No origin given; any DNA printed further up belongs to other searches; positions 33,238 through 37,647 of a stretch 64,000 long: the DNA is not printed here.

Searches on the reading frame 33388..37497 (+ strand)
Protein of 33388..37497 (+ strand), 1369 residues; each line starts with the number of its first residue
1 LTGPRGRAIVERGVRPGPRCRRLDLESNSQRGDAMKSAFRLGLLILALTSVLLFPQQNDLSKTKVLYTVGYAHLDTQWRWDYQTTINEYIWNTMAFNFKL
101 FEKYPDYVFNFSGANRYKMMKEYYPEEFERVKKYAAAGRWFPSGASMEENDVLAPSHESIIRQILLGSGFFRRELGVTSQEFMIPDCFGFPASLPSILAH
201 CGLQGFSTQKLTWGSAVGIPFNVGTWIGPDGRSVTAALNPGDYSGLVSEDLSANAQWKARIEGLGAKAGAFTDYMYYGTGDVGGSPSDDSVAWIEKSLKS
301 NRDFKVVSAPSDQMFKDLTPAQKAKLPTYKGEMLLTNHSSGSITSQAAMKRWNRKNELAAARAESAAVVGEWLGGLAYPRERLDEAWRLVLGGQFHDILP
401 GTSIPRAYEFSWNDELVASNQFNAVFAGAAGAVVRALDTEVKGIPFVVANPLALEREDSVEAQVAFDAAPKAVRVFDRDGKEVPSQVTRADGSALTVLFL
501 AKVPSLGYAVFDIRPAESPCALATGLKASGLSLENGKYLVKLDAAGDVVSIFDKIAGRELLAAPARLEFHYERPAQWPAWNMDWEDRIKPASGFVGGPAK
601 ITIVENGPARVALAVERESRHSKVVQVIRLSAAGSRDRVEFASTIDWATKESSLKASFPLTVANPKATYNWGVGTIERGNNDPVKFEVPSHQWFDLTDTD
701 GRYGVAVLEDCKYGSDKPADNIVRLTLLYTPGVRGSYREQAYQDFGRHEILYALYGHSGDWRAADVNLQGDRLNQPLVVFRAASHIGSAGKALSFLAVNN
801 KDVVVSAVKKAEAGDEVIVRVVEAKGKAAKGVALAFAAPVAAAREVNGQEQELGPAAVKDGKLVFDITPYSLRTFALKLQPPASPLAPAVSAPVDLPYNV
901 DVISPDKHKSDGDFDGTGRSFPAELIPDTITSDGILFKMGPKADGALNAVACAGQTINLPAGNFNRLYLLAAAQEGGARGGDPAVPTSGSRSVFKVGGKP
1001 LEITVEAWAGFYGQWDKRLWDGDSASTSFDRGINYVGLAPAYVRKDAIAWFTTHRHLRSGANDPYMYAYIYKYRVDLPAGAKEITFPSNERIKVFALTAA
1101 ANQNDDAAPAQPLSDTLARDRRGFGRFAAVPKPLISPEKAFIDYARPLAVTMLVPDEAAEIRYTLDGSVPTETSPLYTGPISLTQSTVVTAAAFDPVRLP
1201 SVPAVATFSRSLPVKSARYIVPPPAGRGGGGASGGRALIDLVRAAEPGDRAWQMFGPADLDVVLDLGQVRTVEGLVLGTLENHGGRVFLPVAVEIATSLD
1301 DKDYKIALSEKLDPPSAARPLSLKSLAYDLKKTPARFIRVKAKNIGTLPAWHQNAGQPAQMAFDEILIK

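Call 34: search_protein_families(library=pfam, proteins=[window:33388-37497:+], max_evalue=0.00001)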
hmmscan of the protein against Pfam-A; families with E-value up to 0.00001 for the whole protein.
window:33388-37497:+ (1369 aa): 6 families
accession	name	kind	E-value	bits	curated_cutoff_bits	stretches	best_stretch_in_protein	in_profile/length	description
PF01074.27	Glyco_hydro_38N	-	5.5e-45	154.3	25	1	67-330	3-270/270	Glycosyl hydrolases family 38 N-terminal domain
PF07748.19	Glyco_hydro_38C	-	3.1e-36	126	25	1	533-730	1-199/206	Glycosyl hydrolases family 38 C-terminal domain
PF13290.12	CHB_HEX_C_1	-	2.9e-15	56.4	22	1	1144-1197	6-59/67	Chitobiase/beta-hexosaminidase C-terminal domain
PF09261.16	Alpha-mann_mid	-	1e-14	54.8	31.1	1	341-409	5-72/96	Alpha mannosidase middle domain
PF13287.12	Fn3_assoc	-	3.8e-12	46.6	23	1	1156-1197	7-48/59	Fn3 associated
PF17677.7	Glyco_hydro38C2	-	4.2e-10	40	22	1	803-875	2-72/72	Glycosyl hydrolases family 38 C-terminal beta sandwich domain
